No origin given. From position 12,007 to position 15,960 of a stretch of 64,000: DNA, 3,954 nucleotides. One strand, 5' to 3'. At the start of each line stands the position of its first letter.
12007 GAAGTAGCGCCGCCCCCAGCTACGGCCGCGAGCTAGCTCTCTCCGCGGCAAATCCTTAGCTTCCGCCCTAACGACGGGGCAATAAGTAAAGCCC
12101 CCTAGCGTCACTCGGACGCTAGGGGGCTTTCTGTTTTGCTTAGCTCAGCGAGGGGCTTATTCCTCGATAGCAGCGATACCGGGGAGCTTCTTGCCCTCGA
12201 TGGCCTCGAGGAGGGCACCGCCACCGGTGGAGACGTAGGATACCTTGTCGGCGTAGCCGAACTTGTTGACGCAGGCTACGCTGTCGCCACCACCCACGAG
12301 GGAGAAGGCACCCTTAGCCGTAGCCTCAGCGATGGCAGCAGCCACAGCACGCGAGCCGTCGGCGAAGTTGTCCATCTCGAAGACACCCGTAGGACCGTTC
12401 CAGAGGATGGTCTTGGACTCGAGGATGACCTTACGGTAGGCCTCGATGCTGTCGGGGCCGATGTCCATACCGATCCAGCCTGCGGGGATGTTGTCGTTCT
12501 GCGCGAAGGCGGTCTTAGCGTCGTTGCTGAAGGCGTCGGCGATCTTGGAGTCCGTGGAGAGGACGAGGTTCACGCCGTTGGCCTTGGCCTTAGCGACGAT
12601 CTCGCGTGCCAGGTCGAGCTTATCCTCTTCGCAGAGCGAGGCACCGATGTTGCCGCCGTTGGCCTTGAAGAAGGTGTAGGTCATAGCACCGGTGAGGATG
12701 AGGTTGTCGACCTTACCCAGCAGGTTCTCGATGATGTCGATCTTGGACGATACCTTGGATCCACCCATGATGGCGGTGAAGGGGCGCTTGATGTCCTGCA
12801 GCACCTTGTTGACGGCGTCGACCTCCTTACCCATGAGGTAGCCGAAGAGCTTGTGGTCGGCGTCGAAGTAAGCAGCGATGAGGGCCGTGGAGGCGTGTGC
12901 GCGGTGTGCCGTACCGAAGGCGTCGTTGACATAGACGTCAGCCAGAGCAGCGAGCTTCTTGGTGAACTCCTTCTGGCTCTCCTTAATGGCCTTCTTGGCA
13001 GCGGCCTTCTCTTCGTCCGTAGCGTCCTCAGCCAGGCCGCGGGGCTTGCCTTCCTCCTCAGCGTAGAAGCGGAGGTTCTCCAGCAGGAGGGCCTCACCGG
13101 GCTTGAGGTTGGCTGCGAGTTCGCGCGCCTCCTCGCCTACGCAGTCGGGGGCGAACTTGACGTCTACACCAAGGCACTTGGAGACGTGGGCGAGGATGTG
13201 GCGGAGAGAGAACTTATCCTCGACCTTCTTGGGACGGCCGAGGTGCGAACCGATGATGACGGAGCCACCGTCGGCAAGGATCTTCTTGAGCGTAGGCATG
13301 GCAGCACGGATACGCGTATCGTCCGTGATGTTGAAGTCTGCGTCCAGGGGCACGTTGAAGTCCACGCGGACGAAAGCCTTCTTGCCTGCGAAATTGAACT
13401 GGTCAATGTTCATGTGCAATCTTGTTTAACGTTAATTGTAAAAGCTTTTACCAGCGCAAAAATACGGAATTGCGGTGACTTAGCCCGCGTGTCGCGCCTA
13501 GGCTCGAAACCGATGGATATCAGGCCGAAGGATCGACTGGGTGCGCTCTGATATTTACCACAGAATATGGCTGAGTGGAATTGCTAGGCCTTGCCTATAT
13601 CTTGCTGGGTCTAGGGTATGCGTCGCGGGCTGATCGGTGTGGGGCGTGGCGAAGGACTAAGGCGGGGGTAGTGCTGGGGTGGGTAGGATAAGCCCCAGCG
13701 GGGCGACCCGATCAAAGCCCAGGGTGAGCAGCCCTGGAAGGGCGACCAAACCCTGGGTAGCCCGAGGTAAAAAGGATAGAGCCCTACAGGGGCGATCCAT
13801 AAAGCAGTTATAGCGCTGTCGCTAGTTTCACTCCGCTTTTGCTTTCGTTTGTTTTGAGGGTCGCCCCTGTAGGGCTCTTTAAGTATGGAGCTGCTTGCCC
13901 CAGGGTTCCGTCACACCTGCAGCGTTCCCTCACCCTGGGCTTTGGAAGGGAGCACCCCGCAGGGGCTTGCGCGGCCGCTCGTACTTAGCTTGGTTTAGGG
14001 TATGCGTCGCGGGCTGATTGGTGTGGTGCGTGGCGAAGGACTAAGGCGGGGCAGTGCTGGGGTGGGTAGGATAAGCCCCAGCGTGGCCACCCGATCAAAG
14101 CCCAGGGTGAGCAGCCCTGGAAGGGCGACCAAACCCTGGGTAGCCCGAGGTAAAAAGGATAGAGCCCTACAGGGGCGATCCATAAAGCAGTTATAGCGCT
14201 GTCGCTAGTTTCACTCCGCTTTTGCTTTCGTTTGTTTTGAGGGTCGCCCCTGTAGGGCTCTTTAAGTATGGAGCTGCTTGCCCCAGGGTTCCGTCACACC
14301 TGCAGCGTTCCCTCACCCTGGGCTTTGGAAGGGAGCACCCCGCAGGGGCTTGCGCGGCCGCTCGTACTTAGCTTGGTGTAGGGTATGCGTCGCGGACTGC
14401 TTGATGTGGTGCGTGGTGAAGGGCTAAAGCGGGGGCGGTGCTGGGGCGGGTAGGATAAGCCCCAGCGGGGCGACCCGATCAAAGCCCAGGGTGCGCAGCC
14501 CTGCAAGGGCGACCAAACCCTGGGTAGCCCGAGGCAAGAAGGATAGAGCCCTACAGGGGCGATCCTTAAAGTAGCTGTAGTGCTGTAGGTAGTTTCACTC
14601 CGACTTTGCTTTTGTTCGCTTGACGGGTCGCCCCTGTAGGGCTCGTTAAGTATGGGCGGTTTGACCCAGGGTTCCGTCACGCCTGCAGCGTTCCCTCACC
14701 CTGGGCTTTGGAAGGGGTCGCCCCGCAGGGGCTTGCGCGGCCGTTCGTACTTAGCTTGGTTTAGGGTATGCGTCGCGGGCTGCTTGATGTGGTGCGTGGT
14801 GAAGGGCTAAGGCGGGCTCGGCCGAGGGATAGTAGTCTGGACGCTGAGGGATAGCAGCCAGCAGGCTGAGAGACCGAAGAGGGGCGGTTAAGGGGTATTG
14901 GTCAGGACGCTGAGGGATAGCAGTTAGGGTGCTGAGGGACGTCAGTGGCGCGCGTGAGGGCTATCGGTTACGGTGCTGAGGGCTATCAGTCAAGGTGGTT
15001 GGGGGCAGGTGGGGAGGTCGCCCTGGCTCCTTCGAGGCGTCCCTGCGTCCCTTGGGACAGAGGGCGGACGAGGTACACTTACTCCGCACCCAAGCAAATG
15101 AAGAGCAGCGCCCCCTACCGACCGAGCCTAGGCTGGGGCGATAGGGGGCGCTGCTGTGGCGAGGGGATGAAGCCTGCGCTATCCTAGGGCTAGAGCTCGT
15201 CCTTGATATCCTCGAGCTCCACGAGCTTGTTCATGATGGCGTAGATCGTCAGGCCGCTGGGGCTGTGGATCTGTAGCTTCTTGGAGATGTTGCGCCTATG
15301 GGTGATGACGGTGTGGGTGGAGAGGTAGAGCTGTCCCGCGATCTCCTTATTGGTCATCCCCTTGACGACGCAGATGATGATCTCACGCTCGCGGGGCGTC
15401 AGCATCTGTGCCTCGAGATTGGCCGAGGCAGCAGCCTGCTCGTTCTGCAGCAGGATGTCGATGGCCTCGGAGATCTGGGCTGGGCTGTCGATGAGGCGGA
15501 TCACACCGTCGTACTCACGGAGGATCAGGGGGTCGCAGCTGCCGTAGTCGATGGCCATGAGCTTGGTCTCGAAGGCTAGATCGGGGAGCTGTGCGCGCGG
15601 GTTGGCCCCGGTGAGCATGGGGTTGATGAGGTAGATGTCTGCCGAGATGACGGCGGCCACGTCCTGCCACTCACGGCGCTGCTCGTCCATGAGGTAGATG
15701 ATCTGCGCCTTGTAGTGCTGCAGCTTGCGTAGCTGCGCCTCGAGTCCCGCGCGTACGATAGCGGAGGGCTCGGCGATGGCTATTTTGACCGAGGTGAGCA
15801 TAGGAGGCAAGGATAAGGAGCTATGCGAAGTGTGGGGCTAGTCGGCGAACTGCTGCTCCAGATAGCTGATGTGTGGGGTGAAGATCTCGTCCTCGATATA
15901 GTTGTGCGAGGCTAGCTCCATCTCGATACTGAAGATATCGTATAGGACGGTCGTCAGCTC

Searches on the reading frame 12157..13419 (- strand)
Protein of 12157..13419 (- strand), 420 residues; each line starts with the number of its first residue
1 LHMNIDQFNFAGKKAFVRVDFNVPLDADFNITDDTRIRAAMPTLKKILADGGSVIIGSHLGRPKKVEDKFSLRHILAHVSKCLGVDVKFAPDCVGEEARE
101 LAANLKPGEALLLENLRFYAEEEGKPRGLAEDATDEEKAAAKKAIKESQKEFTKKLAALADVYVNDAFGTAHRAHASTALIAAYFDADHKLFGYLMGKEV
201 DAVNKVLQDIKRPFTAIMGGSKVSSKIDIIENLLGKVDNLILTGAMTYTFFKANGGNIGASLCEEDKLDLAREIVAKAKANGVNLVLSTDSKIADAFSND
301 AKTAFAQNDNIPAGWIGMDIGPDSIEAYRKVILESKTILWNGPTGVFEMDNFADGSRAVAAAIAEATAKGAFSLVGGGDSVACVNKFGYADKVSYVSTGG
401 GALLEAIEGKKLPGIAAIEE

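Call 8: search_protein_families(library=pfam, proteins=[window:12157-13419:-], max_evalue=0.01)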
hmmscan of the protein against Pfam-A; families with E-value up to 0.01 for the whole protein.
window:12157-13419:- (420 aa): 1 family
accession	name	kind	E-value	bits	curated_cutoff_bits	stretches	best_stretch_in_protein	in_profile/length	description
PF00162.24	PGK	-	1.9e-152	508.1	27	1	5-410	1-379/379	Phosphoglycerate kinase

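Call 15: find_homologous_proteins(query=window:12157-13419:-, max_evalue=1e-50)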
Query window:12157-13419:- (420 aa): 8000 proteins with E <= 1e-50 among 8000 candidates; the best 120 are listed.
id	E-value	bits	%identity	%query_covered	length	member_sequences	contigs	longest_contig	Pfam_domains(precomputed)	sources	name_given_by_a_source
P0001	0.0e+0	1116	79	99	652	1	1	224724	PF00162.25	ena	-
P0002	2.0e-260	882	97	100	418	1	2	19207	PF00162.25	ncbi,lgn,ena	-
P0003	6.8e-260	880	96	100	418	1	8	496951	PF00162.25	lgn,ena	-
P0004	7.6e-260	880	96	100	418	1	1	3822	PF00162.25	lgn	-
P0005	8.1e-260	880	97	99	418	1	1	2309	PF00162.25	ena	-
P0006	9.2e-260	880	96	100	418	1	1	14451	PF00162.25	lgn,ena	-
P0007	1.3e-259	879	97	99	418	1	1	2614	PF00162.25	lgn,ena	-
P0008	1.5e-259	879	97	99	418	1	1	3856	PF00162.25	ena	-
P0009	2.0e-259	879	96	100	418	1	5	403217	PF00162.25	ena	-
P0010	2.6e-259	878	96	100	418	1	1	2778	PF00162.25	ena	-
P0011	3.1e-259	878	97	99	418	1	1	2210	PF00162.25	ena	-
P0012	3.4e-259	878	97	99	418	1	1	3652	PF00162.25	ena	-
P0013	4.5e-259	877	96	100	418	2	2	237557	PF00162.25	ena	-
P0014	5.5e-259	877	96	100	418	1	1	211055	PF00162.25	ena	-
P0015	6.9e-259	877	96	100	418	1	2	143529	PF00162.25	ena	-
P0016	6.9e-259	877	96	100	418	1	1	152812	PF00162.25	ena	-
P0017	1.2e-258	876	96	100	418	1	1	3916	PF00162.25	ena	-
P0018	1.4e-258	876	96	100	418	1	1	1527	PF00162.25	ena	-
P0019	2.0e-258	875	96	100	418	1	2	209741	PF00162.25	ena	-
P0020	2.6e-258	875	96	99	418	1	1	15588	PF00162.25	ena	-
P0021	2.7e-258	875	96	100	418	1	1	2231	PF00162.25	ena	-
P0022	4.1e-258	874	96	99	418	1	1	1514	PF00162.25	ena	-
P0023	4.2e-258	874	96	99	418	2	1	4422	PF00162.25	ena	-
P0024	4.7e-258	874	96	100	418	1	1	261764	PF00162.25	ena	-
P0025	5.6e-258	874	96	99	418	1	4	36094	PF00162.25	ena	-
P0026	8.6e-258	873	96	99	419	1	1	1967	PF00162.25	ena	-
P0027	8.6e-258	873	96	100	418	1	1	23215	PF00162.25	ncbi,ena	-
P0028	9.7e-258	873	96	99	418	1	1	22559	PF00162.25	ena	-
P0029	1.3e-257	873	96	100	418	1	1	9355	PF00162.25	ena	-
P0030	1.4e-257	872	96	99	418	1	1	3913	PF00162.25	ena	-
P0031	1.8e-257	872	96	99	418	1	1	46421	PF00162.25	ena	-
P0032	1.9e-257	872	96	99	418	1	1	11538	PF00162.25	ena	-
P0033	2.6e-257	872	94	100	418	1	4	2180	PF00162.25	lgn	-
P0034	4.6e-257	871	96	99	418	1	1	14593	PF00162.25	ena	-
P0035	1.1e-256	870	95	100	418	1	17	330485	PF00162.25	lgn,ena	-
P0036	1.4e-256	869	95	100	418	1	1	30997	PF00162.25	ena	-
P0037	1.6e-256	869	95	100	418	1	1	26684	PF00162.25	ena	-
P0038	1.9e-256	869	95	100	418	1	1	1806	PF00162.25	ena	-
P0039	2.1e-256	869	95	99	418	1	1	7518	PF00162.25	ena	-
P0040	2.4e-256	868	95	100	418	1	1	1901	PF00162.25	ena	-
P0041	4.8e-256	867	95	100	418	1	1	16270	PF00162.25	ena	-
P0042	5.0e-256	867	95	100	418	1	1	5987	PF00162.25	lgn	-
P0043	7.0e-256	867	95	100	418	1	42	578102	PF00162.25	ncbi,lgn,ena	-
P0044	9.5e-256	866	95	100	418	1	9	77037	PF00162.25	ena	-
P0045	1.0e-255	866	95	100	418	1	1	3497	PF00162.25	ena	-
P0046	1.2e-255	866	96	99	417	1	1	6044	PF00162.25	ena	-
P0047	1.2e-255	866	95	99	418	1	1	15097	PF00162.25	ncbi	-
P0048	1.3e-255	866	95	100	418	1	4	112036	PF00162.25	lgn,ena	-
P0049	1.7e-255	866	95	99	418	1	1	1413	PF00162.25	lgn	-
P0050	1.9e-255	865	95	100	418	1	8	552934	PF00162.25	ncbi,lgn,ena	-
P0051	2.1e-255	865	95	100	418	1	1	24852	PF00162.25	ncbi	ncbi:phosphoglycerate kinase [Porphyromonas sp.]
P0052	2.1e-255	865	95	99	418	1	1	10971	PF00162.25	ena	-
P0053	2.6e-255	865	95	100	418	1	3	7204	PF00162.25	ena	-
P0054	3.5e-255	865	95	100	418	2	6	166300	PF00162.25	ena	-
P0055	7.8e-255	863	95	99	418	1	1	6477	PF00162.25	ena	-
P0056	8.8e-255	863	95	99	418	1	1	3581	PF00162.25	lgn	-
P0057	8.9e-255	863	95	99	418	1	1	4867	PF00162.25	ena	-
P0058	1.0e-254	863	94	100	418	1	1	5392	PF00162.25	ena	-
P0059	1.0e-254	863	95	100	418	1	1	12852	PF00162.25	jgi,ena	-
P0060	1.1e-254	863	94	99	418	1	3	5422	PF00162.25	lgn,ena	-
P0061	1.2e-254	863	95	99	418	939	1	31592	PF00162.25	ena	-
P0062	1.4e-254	863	94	99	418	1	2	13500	PF00162.25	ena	-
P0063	1.6e-254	862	94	99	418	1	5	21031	PF00162.25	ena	-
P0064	2.1e-254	862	94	99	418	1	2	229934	PF00162.25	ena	-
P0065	2.1e-254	862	95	99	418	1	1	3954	PF00162.25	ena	-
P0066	2.7e-254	862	94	99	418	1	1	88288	PF00162.25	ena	-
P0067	2.8e-254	862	94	100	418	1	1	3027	PF00162.25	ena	-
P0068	3.4e-254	861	95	100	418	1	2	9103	PF00162.25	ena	-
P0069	3.7e-254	861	94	99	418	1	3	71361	PF00162.25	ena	-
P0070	4.6e-254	861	94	99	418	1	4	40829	PF00162.25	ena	-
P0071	5.1e-254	861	95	100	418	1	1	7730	PF00162.25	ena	-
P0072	5.4e-254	861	94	99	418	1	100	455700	PF00162.25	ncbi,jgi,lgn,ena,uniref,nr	ncbi:phosphoglycerate kinase [Porphyromonas sp. oral taxon 278]|uniref:phosphoglycerate kinase n=1 T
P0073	5.7e-254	861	94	99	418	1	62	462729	PF00162.25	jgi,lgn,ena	-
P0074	6.5e-254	860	95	100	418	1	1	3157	PF00162.25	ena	-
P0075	6.8e-254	860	94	99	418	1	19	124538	PF00162.25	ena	-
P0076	7.2e-254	860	94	99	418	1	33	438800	PF00162.25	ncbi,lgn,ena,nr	nr:phosphoglycerate kinase [uncultured Porphyromonas sp.]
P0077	7.3e-254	860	94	99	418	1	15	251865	PF00162.25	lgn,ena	-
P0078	7.3e-254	860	94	99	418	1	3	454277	PF00162.25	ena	-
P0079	7.4e-254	860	94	99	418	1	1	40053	PF00162.25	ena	-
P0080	7.7e-254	860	94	99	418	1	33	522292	PF00162.25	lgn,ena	-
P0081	9.2e-254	860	94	99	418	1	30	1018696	PF00162.25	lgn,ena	-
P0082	9.8e-254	860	94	99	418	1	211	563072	PF00162.25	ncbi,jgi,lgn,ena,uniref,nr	ncbi:phosphoglycerate kinase [uncultured Porphyromonas sp.]|jgi:phosphoglycerate kinase|uniref:phosp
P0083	1.3e-253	859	94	99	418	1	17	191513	PF00162.25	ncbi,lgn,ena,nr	nr:phosphoglycerate kinase [uncultured Porphyromonas sp.]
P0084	1.3e-253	859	94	99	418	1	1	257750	PF00162.25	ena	-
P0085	1.4e-253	859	94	99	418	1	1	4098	PF00162.25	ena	-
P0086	1.4e-253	859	94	100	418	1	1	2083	PF00162.25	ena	-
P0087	1.5e-253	859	94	99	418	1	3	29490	PF00162.25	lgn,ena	-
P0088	1.6e-253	859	94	99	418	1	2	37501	PF00162.25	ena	-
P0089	1.7e-253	859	94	99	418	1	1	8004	PF00162.25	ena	-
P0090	1.8e-253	859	94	99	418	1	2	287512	PF00162.25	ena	-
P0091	1.8e-253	859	94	99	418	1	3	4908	PF00162.25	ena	-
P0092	2.1e-253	859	94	100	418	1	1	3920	PF00162.25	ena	-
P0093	2.2e-253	859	94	99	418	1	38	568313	PF00162.25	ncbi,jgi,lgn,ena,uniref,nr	ncbi:MAG: phosphoglycerate kinase [Porphyromonas sp.]|uniref:phosphoglycerate kinase n=1 Tax=Porphyr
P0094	2.3e-253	859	94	99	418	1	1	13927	PF00162.25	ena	-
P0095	2.3e-253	859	94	99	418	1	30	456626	PF00162.25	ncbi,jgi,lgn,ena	ncbi:MAG: phosphoglycerate kinase [Porphyromonas sp.]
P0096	2.5e-253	858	94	100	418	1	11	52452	PF00162.25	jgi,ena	-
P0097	2.7e-253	858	94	99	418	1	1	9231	PF00162.25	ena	-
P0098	2.7e-253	858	94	99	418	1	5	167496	PF00162.25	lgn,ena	-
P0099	2.9e-253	858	94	100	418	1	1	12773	PF00162.25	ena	-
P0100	2.9e-253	858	94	99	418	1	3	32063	PF00162.25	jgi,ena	-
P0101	3.0e-253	858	94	99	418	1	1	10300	PF00162.25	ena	-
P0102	3.0e-253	858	94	99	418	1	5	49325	PF00162.25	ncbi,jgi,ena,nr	nr:phosphoglycerate kinase [uncultured Porphyromonas sp.]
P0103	3.1e-253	858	94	99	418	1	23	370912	PF00162.25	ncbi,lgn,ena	-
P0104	3.2e-253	858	94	99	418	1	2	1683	PF00162.25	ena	-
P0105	3.3e-253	858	94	99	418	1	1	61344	PF00162.25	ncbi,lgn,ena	-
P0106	3.6e-253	858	94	99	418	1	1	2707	PF00162.25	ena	-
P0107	4.0e-253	858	94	99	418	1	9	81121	PF00162.25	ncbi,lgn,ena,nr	nr:phosphoglycerate kinase [uncultured Porphyromonas sp.]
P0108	4.1e-253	858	94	99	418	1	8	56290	PF00162.25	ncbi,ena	-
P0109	4.1e-253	858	94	99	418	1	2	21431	PF00162.25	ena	-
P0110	4.2e-253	858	94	100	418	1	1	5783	PF00162.25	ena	-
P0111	4.7e-253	858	94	99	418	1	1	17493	PF00162.25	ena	-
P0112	5.2e-253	857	94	99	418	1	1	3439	PF00162.25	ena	-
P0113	5.6e-253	857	94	99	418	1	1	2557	PF00162.25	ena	-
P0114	5.9e-253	857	94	99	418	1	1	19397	PF00162.25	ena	-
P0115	6.4e-253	857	94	99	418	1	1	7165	PF00162.25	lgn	-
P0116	6.4e-253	857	94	99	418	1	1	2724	PF00162.25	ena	-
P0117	6.9e-253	857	94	100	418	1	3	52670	PF00162.25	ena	-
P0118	6.9e-253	857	94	99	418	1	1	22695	PF00162.25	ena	-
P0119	6.9e-253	857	94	99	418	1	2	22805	PF00162.25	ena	-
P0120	7.1e-253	857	94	100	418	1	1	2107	PF00162.25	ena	-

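Call 16: find_encoding_contigs(protein=P0072, flank=10000, max_places=4)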
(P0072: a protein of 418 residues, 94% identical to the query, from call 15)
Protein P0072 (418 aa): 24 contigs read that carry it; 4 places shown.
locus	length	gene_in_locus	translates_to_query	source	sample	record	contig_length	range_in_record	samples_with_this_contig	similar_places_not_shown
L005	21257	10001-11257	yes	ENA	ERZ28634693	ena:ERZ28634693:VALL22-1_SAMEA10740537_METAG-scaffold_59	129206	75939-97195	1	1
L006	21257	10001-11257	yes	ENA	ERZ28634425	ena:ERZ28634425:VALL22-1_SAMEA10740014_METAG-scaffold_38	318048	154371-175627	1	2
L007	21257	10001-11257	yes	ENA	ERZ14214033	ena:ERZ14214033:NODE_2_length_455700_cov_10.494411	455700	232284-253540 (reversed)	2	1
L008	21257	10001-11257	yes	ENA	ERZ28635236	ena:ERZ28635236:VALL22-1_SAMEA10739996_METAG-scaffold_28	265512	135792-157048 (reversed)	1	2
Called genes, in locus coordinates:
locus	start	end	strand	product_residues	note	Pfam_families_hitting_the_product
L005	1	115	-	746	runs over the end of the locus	PF01384:PHO4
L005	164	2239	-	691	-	PF22745:Nlig-Ia, PF01653:DNA_ligase_aden, PF03120:OB_DNA_ligase, PF03119:DNA_ligase_ZBD, PF14520:HHH_5 (faint), PF12826:HHH_2, PF00633:HHH (weak), PF00533:BRCT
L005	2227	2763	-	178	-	PF13302:Acetyltransf_3, PF13523:Acetyltransf_8 (faint), PF00583:Acetyltransf_1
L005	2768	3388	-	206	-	PF21176:RecR_HhH, PF02132:RecR_ZnF, PF13662:Toprim_4, PF21175:RecR_C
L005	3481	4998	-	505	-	PF10150:RNase_E_G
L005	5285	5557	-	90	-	PF00216:Bac_DNA_binding, PF18291:HU-HIG, PF14908:HU-CCDC81_euk_1 (weak), PF18289:HU-CCDC81_euk_2 (weak)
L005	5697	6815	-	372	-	PF03308:MeaB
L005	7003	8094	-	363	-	PF01757:Acyl_transf_3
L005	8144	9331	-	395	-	PF13173:AAA_14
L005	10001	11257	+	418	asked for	PF00162:PGK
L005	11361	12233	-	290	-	PF02481:DNA_processg_A, PF18306:LDcluster4 (weak)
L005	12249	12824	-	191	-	PF03602:Cons_hypoth95, PF09445:Methyltransf_15 (faint)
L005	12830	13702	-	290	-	PF12864:DUF3822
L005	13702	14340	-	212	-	-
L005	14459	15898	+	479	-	PF05970:PIF1, PF13191:AAA_16, PF13604:AAA_30, PF13245:AAA_19, PF13401:AAA_22 (faint), PF13538:UvrD_C_2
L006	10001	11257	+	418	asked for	PF00162:PGK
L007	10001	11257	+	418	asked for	PF00162:PGK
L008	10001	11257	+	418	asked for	PF00162:PGK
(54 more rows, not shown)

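Call 17: find_encoding_contigs(protein=P0003, flank=10000, max_places=3)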
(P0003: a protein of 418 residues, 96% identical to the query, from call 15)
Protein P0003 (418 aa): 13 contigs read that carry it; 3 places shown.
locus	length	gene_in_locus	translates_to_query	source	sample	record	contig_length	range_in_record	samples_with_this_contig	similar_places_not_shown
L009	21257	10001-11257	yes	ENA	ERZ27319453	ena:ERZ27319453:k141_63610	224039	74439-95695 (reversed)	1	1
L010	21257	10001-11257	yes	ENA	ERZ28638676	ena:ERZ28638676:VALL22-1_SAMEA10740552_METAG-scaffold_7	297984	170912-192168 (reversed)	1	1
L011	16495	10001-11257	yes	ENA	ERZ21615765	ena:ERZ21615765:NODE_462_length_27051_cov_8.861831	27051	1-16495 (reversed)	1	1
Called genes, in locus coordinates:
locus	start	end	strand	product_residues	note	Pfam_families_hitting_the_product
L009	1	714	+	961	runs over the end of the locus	PF02347:GDC-P, PF21478:GcvP2_C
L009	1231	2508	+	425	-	PF00464:SHMT, PF00155:Aminotran_1_2 (weak)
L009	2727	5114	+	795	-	PF02838:Glyco_hydro_20b, PF00728:Glyco_hydro_20, PF13290:CHB_HEX_C_1, PF13287:Fn3_assoc (weak), PF07691:PA14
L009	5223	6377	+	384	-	PF02481:DNA_processg_A, PF17782:WHD_DprA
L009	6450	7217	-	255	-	PF16412:DUF5020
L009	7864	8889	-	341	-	PF08331:QueG_DUF1730, PF13484:Fer4_16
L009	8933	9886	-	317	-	PF18174:HU-CCDC81_bac_1, PF18175:HU-CCDC81_bac_2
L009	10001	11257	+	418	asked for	PF00162:PGK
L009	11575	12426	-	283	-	PF02481:DNA_processg_A, PF18306:LDcluster4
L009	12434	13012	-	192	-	PF03602:Cons_hypoth95, PF13847:Methyltransf_31 (weak)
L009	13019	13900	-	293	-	PF12864:DUF3822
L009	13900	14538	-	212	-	-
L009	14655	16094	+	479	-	PF05970:PIF1, PF13191:AAA_16 (weak), PF13604:AAA_30, PF13245:AAA_19, PF13401:AAA_22 (weak), PF13538:UvrD_C_2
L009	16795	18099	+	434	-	PF03092:BT1, PF07690:MFS_1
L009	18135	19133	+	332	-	PF04041:Glyco_hydro_130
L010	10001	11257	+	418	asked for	PF00162:PGK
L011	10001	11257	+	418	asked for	PF00162:PGK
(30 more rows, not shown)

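Call 18: find_encoding_contigs(protein=P0001, flank=10000, max_places=2)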
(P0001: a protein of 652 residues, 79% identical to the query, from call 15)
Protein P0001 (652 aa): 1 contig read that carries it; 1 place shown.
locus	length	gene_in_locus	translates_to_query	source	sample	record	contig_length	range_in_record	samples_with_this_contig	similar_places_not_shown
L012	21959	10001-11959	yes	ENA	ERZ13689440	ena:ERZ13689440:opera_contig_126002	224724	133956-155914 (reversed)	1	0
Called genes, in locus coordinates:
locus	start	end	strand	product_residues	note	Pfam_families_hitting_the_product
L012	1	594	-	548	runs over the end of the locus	PF03629:SASA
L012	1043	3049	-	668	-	PF02922:CBM_48 (weak), PF00128:Alpha-amylase (weak), PF11852:Pullul_strch_C (weak), PF21653:pulA_all-beta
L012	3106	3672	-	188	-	PF02075:RuvC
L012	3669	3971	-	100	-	PF14114:DUF4286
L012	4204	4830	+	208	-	-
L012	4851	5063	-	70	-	-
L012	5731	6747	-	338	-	PF03544:TonB_C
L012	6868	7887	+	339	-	PF02912:Phe_tRNA-synt_N, PF01409:tRNA-synt_2d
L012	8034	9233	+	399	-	PF07690:MFS_1, PF00083:Sugar_tr (weak), PF07690:MFS_1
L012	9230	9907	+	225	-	PF00730:HhH-GPD, PF00633:HHH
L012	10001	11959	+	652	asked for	PF00162:PGK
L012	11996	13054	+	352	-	PF03180:Lipoprotein_9 (weak), PF13379:NMT1_2, PF09084:NMT1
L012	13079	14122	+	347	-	PF07396:Porin_O_P (faint)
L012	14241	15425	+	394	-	PF01757:Acyl_transf_3 (faint), PF04235:DUF418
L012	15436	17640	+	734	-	PF13174:TPR_6 (faint), PF13424:TPR_12 (faint), PF13428:TPR_14 (faint), PF13432:TPR_16 (faint), PF14559:TPR_19 (faint), PF13176:TPR_7 (faint), PF12895:ANAPC3 (weak), PF21033:RMD1-3 (weak), +3 more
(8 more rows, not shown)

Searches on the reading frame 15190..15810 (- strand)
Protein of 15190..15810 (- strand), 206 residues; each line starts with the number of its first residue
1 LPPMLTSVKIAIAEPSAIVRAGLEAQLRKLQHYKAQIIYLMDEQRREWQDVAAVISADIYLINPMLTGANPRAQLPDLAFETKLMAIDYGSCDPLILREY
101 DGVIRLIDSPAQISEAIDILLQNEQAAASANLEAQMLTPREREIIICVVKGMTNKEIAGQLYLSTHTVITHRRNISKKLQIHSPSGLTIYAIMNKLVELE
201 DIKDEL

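Call 8: search_protein_families(library=pfam, proteins=[window:15190-15810:-], max_evalue=0.01)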
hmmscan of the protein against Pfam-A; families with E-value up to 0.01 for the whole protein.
window:15190-15810:- (206 aa): 3 families
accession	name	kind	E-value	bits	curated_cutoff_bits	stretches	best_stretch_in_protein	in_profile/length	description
PF00196.25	GerE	-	1.6e-17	63.3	23.5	1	136-191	2-57/57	Bacterial regulatory proteins, luxR family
PF08281.18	Sigma70_r4_2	-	3.3e-05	23.9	25.7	1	135-178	9-53/54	Sigma-70, region 4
PF04545.22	Sigma70_r4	-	0.0049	16.8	24.1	0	137-179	5-48/50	Sigma-70, region 4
